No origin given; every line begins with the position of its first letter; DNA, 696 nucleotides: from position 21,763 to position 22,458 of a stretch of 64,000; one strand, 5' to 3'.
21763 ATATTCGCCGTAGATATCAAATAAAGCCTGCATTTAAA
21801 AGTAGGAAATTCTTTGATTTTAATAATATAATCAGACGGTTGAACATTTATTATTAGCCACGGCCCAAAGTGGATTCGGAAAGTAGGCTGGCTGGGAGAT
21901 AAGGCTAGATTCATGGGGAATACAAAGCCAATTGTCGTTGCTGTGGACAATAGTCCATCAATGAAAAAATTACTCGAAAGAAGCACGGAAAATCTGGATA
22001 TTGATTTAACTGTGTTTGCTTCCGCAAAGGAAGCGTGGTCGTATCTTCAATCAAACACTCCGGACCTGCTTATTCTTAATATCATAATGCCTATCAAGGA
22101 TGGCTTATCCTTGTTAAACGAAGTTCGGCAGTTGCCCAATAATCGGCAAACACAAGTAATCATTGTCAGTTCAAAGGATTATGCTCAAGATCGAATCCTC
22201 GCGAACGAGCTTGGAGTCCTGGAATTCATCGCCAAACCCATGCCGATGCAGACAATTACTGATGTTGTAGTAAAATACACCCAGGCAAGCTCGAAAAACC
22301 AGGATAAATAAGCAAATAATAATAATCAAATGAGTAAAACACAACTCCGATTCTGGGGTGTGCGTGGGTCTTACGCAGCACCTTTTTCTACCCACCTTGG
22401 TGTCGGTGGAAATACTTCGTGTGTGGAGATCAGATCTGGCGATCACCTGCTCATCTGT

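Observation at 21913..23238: Pseudo-receiver domain (Asp to Asn at the phospho-acceptor) coupled to an MBL-fold hydrolase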

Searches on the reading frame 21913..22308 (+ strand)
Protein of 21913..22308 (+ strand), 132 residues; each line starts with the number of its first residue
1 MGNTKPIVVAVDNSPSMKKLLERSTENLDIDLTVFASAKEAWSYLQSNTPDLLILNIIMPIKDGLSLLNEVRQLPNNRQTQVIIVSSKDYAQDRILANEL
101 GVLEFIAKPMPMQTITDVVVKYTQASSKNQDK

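Call 4: search_protein_families(library=pfam, proteins=[window:21913-22308:+], max_evalue=0.1)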
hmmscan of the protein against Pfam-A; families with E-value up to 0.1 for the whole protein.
window:21913-22308:+ (132 aa): 1 family
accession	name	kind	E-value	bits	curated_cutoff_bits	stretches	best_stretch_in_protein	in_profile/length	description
PF00072.30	Response_reg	-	1.1e-19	71.1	30.2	1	8-118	1-109/111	Response regulator receiver domain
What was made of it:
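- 21913..22311 (+): Single-domain pseudo-receiver (Asp-less receiver) gene, 132 aa. PF00072 at 1.1e-19 (call 4).
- On Canonical response-regulator receiver domain (PF00072): PF00072 at E 1.1e-19, 71 bits against a cut-off of 30.2, over residues 8-118 (call 4).
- Checked: It matches PF00072 at E 1.1e-19 over residues 8-118 (call 4).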

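Call 5: search_protein_families(library=ncbifam, proteins=[window:21913-22308:+], max_evalue=0.1)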
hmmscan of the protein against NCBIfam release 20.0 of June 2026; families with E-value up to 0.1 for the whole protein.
window:21913-22308:+ (132 aa): 90 families (the best 25 are shown)
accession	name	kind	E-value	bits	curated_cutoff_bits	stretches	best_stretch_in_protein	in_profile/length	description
TIGR01818.1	ntrC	equivalog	1.5e-16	60.3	558.6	1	9-128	2-119/463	nitrogen regulation protein NR(I)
NF008318.0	PRK11107.1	equivalog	3.3e-14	51.9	890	1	8-129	670-791/920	two-component sensor histidine kinase BarA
NF008176.1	PRK10923.1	equivalog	7.1e-13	48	620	1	6-120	4-116/469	nitrogen regulation protein NR(I)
TIGR02875.1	spore_0_A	equivalog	7.2e-13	48.4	200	1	7-128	5-127/262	sporulation transcription factor Spo0A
NF007977.0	PRK10701.1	equivalog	9.9e-13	48.1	330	1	8-115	4-108/241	two-component system response regulator RstA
NF038297.2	hybrid_HK_HrmK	equivalog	1.4e-12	47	725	1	8-122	493-607/607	hybrid histidine kinase/response regulator HrmK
TIGR02154.1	PhoB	equivalog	1.9e-12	47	296.2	1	7-116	4-113/226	phosphate regulon transcriptional regulator PhoB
NF040534.1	resp_reg_YycF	equivalog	2.1e-12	46.8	340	1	8-116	3-108/231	response regulator YycF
NF007005.1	PRK09468.1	equivalog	2.5e-12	46.7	331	1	8-112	6-108/237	osmolarity response regulator transcription factor OmpR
NF045944.1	ResRegRpaBCyano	equivalog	3.6e-12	46.2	330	1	10-114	2-103/229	response regulator transcription factor RpaB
NF008199.0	PRK10955.1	equivalog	4.7e-12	46.3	341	1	9-112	5-104/232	envelope stress response regulator transcription factor CpxR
NF041866.1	EpsW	equivalog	6.4e-12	45.2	200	1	7-122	7-124/131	exopolysaccharide biosynthesis response regulator EpsW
NF007982.1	PRK10710.1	equivalog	1.5e-11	44.3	380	1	5-117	7-116/235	envelope stress response regulator BaeR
NF001965.0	PRK00742.1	subfamily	1.9e-11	43.8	293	1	8-110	6-109/357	chemotaxis-specific protein-glutamate methyltransferase CheB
NF053854.1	RespRegPhoBBctds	equivalog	2.9e-11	43.2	270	1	9-118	2-110/225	two-component system response regulator PhoB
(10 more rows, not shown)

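Call 7: search_solved_structures(query=window:21913-22308:+, max_evalue=0.01, show_alignments=3)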
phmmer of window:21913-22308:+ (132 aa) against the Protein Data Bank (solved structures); distinct sequences matched with E-value up to 0.01: 181 (the best 60 are shown).
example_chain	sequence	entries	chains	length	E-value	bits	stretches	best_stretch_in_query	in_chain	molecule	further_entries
12aw_A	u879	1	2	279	2.5e-11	46.8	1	6-112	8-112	HYBRID TWO-COMPONENT SYSTEM PROTEIN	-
9g85_A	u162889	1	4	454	2.8e-11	46.7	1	10-111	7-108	Response regulator PleD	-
2wb4_A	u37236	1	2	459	2.9e-11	46.6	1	10-111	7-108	DIGUANYLATE CYCLASE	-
9g86_A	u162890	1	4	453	2.9e-11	46.6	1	11-111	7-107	Response regulator PleD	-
1w25_A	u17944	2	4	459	3e-11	46.5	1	11-111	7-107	STALKED-CELL DIFFERENTIATION CONTROLLING PROTEIN | RESPONSE REGULATOR PLED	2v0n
1dc7_A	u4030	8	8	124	4.2e-11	46.1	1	6-116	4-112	NITROGEN REGULATION PROTEIN | NITROGEN REGULATION PROTEIN NR(I) | NTRC RECEIVER DOMAIN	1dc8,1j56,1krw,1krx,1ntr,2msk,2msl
1mvo_A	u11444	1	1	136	1e-10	44.8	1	8-115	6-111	PhoP response regulator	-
8fk2_A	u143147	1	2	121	1.5e-10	44.3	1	11-114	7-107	Putative response regulator CovR VicR-like protein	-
6ont_A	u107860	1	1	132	1.7e-10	44.1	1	5-115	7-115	Two-component response regulator 1452 receiver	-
6azr_B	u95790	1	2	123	2.7e-10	43.5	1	8-118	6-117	Chemotaxis regulator-transmits chemoreceptor signals to flagelllar motor components CheY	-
3dge_C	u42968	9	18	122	2.8e-10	43.4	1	8-118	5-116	Response regulator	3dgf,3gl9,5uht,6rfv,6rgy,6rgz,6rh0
8svz_A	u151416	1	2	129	5e-10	42.6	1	8-116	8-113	Two-component response regulator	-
4ja2_A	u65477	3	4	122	6.1e-10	42.3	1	8-118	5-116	Response regulator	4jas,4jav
1ys6_A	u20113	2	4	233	7e-10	42.1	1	2-115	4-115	Transcriptional regulatory protein prrA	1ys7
6rh1_C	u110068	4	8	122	7.4e-10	42.1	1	8-118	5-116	Response regulator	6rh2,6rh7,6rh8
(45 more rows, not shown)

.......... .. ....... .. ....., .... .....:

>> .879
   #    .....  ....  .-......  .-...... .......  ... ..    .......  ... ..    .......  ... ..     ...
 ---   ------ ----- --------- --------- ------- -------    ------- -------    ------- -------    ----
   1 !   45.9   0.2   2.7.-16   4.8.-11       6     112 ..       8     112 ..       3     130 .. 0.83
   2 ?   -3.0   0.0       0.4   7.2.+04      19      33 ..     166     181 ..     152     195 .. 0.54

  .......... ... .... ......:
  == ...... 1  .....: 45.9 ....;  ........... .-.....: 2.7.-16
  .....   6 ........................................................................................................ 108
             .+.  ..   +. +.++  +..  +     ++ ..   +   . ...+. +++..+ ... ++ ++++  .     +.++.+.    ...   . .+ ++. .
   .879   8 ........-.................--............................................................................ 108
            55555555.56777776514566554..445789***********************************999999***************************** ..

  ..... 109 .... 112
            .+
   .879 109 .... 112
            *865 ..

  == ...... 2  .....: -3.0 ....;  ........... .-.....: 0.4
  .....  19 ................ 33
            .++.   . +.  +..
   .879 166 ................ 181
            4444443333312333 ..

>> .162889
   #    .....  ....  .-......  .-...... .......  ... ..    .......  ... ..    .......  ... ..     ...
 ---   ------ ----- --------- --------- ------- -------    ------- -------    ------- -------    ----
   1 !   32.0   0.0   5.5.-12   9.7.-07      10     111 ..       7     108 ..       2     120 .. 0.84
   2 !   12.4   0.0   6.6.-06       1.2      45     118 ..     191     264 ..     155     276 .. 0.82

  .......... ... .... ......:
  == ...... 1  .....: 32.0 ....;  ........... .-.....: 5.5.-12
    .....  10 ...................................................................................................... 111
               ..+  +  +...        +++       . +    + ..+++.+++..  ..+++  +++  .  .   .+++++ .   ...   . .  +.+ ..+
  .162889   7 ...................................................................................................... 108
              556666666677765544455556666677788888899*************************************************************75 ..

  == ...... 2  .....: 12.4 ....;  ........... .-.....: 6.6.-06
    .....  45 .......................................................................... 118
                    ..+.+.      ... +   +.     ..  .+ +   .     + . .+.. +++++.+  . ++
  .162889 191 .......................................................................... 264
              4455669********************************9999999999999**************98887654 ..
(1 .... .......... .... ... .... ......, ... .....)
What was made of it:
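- On Canonical response-regulator receiver domain (PF00072): 181 solved receivers match at E<0.01 (call 7).
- Checked: The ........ segment aligns onto the ...LD..MP acceptor segment of PleD and other solved receivers (call 7).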

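Call 9: find_homologous_proteins(query=window:21913-22308:+, max_evalue=0.00001)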
Query window:21913-22308:+ (132 aa): 185 proteins with E <= 0.00001 among 190 candidates; the best 120 are listed.
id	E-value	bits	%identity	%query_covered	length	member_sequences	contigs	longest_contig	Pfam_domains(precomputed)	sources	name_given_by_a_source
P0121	7.0e-77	273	100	100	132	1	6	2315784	PF00072.31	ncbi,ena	-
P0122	2.8e-76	271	99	100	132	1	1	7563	PF00072.31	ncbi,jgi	-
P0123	7.0e-76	270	98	100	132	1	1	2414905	PF00072.31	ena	-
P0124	1.9e-75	268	98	100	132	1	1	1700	PF00072.31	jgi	-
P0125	7.7e-75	266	97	100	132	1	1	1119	PF00072.31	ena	-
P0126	1.5e-74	265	97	100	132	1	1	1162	PF00072.31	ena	-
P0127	2.3e-73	261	95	100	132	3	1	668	PF00072.31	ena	-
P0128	5.8e-73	260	94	100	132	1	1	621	PF00072.31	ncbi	-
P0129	2.5e-72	258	95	99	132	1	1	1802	PF00072.31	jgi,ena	-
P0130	1.5e-71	256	94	99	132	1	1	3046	PF00072.31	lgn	-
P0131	1.0e-69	250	94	97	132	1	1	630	PF00072.31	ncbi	-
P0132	2.4e-69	248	92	98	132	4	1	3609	PF00072.31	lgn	-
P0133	3.3e-69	248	89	99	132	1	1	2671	PF00072.31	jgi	jgi:DNA-binding response OmpR family regulator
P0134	2.5e-68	245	89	99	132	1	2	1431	PF00072.31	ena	-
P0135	8.2e-67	240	84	100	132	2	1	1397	PF00072.31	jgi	-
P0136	9.5e-67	240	87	98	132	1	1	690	PF00072.31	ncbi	-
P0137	1.6e-66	239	85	98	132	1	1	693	PF00072.31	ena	-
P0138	4.1e-66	238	85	99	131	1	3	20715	PF00072.31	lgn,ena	-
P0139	3.6e-64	232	83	99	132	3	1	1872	PF00072.31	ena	-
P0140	8.8e-64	231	84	98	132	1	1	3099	PF00072.31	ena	-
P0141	1.0e-63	230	80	100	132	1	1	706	PF00072.31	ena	-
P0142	1.1e-63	230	83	98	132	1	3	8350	PF00072.31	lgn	-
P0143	2.0e-63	229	83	97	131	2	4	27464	PF00072.31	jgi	jgi:DNA-binding response OmpR family regulator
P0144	2.3e-63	229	80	100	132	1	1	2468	PF00072.31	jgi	-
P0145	4.5e-63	228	84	98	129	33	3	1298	PF00072.31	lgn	-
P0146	1.4e-62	227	80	100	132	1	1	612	PF00072.31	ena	-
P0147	1.7e-62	226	80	100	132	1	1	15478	PF00072.31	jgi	-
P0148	1.8e-62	226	80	100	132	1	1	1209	PF00072.31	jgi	jgi:DNA-binding response OmpR family regulator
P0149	4.6e-62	225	80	100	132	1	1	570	PF00072.31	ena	-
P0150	6.9e-62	224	80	99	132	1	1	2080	PF00072.31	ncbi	-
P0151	2.5e-61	223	81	98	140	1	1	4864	PF00072.31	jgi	-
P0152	2.7e-61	223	80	97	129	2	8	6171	PF00072.31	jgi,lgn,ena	-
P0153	2.9e-61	222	81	97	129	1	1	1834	PF00072.31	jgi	jgi:DNA-binding response OmpR family regulator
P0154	2.9e-61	222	82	98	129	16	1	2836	PF00072.31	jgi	jgi:DNA-binding response OmpR family regulator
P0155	3.7e-61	222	80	97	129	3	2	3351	PF00072.31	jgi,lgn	jgi:DNA-binding response OmpR family regulator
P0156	6.0e-60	218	100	81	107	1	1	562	PF00072.31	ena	-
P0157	6.8e-60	218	78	99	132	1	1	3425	PF00072.31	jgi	-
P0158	7.7e-60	218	79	100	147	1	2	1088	PF00072.31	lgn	-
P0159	8.0e-60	218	78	99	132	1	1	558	PF00072.31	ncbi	-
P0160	1.1e-59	217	79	99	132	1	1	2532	PF00072.31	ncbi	-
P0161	3.2e-59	216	79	100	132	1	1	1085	PF00072.31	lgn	-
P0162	4.0e-59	216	77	100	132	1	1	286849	PF00072.31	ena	-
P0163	1.4e-58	214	77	100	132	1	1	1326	PF00072.31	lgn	-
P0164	2.1e-58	213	77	99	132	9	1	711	PF00072.31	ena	-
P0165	3.0e-58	213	77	99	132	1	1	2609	PF00072.31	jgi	-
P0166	3.6e-58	212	77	97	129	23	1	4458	PF00072.31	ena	-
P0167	5.5e-58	212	77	99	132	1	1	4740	PF00072.31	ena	-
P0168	5.6e-58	212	76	98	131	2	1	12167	PF00072.31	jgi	-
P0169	9.8e-58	211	77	99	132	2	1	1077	PF00072.31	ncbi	-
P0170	1.3e-57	211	76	100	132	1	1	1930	PF00072.31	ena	-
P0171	1.4e-57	210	77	100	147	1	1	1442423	PF00072.31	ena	-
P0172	1.5e-57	210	78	100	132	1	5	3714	PF00072.31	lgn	-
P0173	1.5e-57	210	77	100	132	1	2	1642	PF00072.31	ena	-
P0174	2.0e-57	210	76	99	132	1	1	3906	PF00072.31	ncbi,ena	-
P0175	2.8e-57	210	78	100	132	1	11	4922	PF00072.31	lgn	-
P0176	4.0e-57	209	78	100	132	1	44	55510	PF00072.31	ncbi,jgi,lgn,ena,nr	ncbi:MAG: response regulator [Proteobacteria bacterium]|nr:response regulator [Pseudomonadota bacter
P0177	5.9e-57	208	74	100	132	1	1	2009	PF00072.31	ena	-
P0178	7.7e-57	208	77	98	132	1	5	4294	PF00072.31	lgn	-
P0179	8.8e-57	208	77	100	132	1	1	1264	PF00072.31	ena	-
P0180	9.3e-57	208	76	100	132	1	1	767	PF00072.31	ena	-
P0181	1.0e-56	208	77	99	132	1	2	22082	PF00072.31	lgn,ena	-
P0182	1.1e-56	208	77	100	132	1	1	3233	PF00072.31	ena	-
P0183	1.3e-56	207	77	100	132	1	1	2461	PF00072.31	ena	-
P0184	1.3e-56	207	76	100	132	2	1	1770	PF00072.31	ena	-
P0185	1.5e-56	207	77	100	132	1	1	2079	PF00072.31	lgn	-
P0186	2.0e-56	207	77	100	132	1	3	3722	PF00072.31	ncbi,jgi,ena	-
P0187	2.3e-56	207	75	100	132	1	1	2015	PF00072.31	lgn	-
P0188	4.4e-56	206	77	100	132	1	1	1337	PF00072.31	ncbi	-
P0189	4.8e-56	206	73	100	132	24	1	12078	PF00072.31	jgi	-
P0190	4.9e-56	206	76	99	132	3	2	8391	PF00072.31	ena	-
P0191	5.6e-56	205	73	100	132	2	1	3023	PF00072.31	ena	-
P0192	6.7e-56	205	77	97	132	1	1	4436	PF00072.31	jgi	-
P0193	1.2e-55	204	74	99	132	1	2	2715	PF00072.31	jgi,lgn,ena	jgi:DNA-binding response OmpR family regulator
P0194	1.3e-55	204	75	99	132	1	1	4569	PF00072.31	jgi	jgi:DNA-binding response OmpR family regulator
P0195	1.7e-55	204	74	100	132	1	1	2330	PF00072.31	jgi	jgi:DNA-binding response OmpR family regulator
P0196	1.8e-55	204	72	100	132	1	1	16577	PF00072.31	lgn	-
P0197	4.0e-55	203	73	100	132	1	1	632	PF00072.31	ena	-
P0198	2.9e-54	200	73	100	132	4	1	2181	PF00072.31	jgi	-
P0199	1.4e-53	198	73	100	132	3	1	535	PF00072.31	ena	-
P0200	2.6e-53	197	71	98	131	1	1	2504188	PF00072.31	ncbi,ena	-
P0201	2.8e-53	197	71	98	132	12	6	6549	PF00072.31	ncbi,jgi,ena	ncbi:MAG: response regulator [Candidatus Neomarinimicrobiota bacterium]|jgi:DNA-binding response Omp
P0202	7.8e-53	195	70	97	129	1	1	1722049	PF00072.31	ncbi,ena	-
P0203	2.7e-52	193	70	100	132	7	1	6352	PF00072.31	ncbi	-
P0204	3.9e-50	187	78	88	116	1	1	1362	PF00072.31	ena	-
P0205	4.0e-49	183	68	99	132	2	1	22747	PF00072.31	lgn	-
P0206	3.0e-48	180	76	87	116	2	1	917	PF00072.31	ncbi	-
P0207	3.1e-47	177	64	98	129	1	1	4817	PF00072.31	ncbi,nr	ncbi:MAG: response regulator [Thiotrichales bacterium]|nr:response regulator [Thiotrichales bacteriu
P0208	5.8e-47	176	69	92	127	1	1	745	PF00072.31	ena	-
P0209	2.7e-46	174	65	98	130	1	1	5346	PF00072.31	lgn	-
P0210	3.6e-46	174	64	98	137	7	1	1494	PF00072.31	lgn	-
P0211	3.6e-46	174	63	98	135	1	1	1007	PF00072.31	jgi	jgi:DNA-binding response OmpR family regulator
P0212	4.1e-46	174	66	96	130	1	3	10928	PF00072.31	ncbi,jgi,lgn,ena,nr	ncbi:MAG TPA: response regulator [Gammaproteobacteria bacterium]|nr:response regulator [Gammaproteob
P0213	4.8e-46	173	64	98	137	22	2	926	PF00072.31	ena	-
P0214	5.6e-46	173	66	96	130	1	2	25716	PF00072.31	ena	-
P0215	1.3e-45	172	64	98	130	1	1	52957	PF00072.31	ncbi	-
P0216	1.6e-45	172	63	98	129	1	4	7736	PF00072.31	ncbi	-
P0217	1.9e-45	171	62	98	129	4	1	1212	PF00072.31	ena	-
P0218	2.0e-45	171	62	98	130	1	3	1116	PF00072.31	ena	-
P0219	2.1e-45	171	62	98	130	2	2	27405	PF00072.31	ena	-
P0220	4.0e-45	170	72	88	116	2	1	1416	PF00072.31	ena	-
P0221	5.2e-45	170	64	98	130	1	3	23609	PF00072.31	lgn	-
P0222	6.2e-45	170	72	86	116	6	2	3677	PF00072.31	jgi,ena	-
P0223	6.9e-45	170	66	95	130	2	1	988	PF00072.31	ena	-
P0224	7.2e-45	170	62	98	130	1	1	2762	PF00072.31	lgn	-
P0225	9.5e-45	169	64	98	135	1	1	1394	PF00072.31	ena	-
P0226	1.5e-44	169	64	98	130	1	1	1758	PF00072.31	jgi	jgi:DNA-binding response OmpR family regulator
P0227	1.5e-44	169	67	91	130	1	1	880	PF00072.31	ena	-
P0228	1.5e-44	169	62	98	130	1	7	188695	PF00072.31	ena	-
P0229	1.8e-44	168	67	91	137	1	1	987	PF00072.31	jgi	-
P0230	2.1e-44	168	64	98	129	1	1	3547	PF00072.31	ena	-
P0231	2.3e-44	168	79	79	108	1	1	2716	PF00072.31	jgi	-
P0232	2.3e-44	168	64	98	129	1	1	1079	PF00072.31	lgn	-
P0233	2.5e-44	168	63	98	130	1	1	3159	PF00072.31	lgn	-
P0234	4.5e-44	167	62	98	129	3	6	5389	PF00072.31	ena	-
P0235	5.5e-44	167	62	98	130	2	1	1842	PF00072.31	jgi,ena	-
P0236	8.6e-44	166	64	98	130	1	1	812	PF00072.31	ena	-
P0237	1.1e-43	166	76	80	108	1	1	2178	PF00072.31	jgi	-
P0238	1.1e-43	166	67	91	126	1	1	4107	PF00072.31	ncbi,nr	ncbi:MAG: response regulator [Gammaproteobacteria bacterium]|nr:response regulator [Gammaproteobacte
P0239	1.4e-43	165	65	95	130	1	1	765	PF00072.31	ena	-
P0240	1.6e-43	165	60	97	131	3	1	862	PF00072.31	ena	-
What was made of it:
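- The gene is full length in all 120 homologues, at 60-100% identity (call 9).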

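Call 50: find_encoding_contigs(protein=window:21913-22308:+, flank=3000, max_places=6)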
Protein window:21913-22308:+ (132 aa): 6 contigs read that carry it; 5 places shown.
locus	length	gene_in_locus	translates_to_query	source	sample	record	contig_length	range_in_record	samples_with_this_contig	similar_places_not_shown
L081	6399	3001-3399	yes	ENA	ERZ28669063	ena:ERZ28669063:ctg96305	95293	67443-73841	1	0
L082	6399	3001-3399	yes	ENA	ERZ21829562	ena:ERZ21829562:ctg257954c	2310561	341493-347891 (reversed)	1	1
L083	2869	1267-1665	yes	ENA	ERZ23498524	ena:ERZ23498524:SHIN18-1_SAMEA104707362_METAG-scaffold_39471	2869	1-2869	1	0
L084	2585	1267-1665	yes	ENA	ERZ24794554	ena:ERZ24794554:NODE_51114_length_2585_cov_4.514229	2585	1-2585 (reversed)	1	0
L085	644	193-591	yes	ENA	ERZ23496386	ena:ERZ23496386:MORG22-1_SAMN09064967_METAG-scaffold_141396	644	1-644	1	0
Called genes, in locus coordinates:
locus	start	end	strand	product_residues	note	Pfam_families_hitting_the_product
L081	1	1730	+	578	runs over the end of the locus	PF03485:Arg_tRNA_synt_N, PF00750:tRNA-synt_1d, PF05746:DALR_1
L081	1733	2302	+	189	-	PF05036:SPOR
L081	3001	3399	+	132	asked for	PF00072:Response_reg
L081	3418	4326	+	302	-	PF00753:Lactamase_B, PF12706:Lactamase_B_2 (weak)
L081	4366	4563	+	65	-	PF02597:ThiS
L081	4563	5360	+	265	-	PF00977:His_biosynth (faint), PF05690:ThiG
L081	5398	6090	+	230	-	PF02390:Methyltransf_4, PF13649:Methyltransf_25 (weak), PF13847:Methyltransf_31 (faint)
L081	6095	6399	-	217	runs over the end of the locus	PF00702:Hydrolase, PF12710:HAD (weak), PF13419:HAD_2, PF03031:NIF (weak)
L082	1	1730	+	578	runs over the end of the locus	PF03485:Arg_tRNA_synt_N, PF00750:tRNA-synt_1d, PF05746:DALR_1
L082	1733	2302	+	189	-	PF05036:SPOR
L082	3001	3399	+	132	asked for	PF00072:Response_reg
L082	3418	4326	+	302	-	PF00753:Lactamase_B, PF12706:Lactamase_B_2 (weak)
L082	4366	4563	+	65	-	PF02597:ThiS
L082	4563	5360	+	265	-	PF00977:His_biosynth (faint), PF05690:ThiG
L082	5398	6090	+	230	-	PF02390:Methyltransf_4, PF13649:Methyltransf_25 (weak), PF13847:Methyltransf_31 (faint)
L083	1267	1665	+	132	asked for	PF00072:Response_reg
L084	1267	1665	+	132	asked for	PF00072:Response_reg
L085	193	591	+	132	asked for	PF00072:Response_reg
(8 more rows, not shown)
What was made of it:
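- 22078..22080 (+): Codon 56, AAT = Asn at the phospho-acceptor position. The identical protein is found in at least five separate samples (call 50).
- On Pseudo-receiver / aspartate-less receiver (ALR): The exact protein is found in at least five separate samples (call 50).
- Checked: The exact 132-aa protein with N56 is on record on contigs from at least five separate ENA samples (six contigs read, five places shown; call 50).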

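Call 65: search_protein_families(library=phrogs, proteins=[window:21913-22308:+], max_evalue=0.01)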
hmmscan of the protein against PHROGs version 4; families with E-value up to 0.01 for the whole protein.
window:21913-22308:+ (132 aa): 6 families
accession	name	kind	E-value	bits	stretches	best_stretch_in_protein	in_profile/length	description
phrog_731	-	unknown function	3.4e-17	63.5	1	8-117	4-111/227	-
phrog_5982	-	unknown function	6.6e-15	55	1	4-126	867-988/1030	-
phrog_37855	-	unknown function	1.2e-11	45.1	1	29-124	28-129/278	-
phrog_8810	-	unknown function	9e-07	29.7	1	24-129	26-126/245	-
phrog_22245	-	unknown function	3.7e-06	27.3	1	7-110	5-109/349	-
phrog_20458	-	unknown function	3.6e-05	23.2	1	10-121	702-815/829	-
